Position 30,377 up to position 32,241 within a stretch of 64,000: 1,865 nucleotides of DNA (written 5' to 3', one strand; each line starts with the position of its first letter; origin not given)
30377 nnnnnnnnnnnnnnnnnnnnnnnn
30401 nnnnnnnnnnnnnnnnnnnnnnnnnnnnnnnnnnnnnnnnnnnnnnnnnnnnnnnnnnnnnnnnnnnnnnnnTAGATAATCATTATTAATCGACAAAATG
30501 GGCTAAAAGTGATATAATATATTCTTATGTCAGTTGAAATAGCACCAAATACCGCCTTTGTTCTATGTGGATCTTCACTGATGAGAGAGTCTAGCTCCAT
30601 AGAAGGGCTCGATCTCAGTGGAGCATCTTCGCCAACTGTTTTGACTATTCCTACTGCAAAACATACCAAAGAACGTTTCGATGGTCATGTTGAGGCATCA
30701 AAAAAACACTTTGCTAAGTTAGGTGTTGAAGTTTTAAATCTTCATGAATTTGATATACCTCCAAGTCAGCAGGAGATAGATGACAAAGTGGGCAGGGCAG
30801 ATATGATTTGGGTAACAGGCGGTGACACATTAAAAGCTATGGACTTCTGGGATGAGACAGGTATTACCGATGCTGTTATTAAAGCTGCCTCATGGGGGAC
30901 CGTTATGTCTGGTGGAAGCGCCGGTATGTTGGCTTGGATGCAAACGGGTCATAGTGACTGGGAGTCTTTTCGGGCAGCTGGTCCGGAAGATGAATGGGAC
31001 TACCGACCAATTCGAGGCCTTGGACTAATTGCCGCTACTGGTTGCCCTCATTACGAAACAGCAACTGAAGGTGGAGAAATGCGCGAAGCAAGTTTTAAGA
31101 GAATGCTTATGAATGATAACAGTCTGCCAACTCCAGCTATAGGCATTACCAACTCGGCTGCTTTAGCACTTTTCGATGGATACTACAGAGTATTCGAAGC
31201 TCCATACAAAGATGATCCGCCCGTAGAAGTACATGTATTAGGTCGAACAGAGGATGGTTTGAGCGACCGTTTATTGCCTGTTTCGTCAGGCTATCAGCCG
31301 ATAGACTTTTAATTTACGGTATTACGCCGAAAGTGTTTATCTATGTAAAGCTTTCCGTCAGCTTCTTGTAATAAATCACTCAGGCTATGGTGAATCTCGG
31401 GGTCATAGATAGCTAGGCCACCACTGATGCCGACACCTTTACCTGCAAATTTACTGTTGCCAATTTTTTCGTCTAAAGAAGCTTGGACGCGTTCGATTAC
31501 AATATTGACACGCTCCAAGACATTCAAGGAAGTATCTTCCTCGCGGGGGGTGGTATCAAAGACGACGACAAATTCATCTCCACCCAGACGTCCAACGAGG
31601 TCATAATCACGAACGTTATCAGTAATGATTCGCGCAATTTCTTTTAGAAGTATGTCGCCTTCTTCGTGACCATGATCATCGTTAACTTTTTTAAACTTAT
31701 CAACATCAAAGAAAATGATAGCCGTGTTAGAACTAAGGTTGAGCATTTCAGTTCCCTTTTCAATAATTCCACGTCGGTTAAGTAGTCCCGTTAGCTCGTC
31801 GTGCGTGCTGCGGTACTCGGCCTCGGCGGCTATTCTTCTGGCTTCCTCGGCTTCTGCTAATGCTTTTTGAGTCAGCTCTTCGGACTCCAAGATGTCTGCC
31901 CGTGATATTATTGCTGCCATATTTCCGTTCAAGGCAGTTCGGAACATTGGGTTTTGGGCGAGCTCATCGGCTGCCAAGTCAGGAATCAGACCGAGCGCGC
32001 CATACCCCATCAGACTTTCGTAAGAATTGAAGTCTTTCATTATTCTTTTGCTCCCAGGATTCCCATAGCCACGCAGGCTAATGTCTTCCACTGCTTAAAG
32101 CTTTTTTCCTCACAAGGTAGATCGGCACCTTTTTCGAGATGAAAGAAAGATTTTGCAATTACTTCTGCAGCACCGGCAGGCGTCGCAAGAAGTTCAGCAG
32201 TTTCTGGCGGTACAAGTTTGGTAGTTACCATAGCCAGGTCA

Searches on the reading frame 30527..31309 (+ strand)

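Call 10: search_protein_families(library=pfam, proteins=[window:30527-31309:+], max_evalue=0.001)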
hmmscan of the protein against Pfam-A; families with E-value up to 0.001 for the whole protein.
window:30527-31309:+ (261 aa): 1 family
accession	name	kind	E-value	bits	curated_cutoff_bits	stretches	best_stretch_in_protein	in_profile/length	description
PF03575.23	Peptidase_S51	-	4.2e-28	98.9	23.9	1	28-217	23-200/206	Peptidase family S51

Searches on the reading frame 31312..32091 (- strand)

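Call 47: search_protein_families(library=pfam, proteins=[window:31312-32091:-], max_evalue=0.001)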
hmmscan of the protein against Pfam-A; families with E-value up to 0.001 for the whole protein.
window:31312-32091:- (260 aa): 1 family
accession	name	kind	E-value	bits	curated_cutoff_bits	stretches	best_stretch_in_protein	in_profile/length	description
PF00990.26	GGDEF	-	3.2e-33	115.2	23.8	1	96-257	2-160/161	Diguanylate cyclase, GGDEF domain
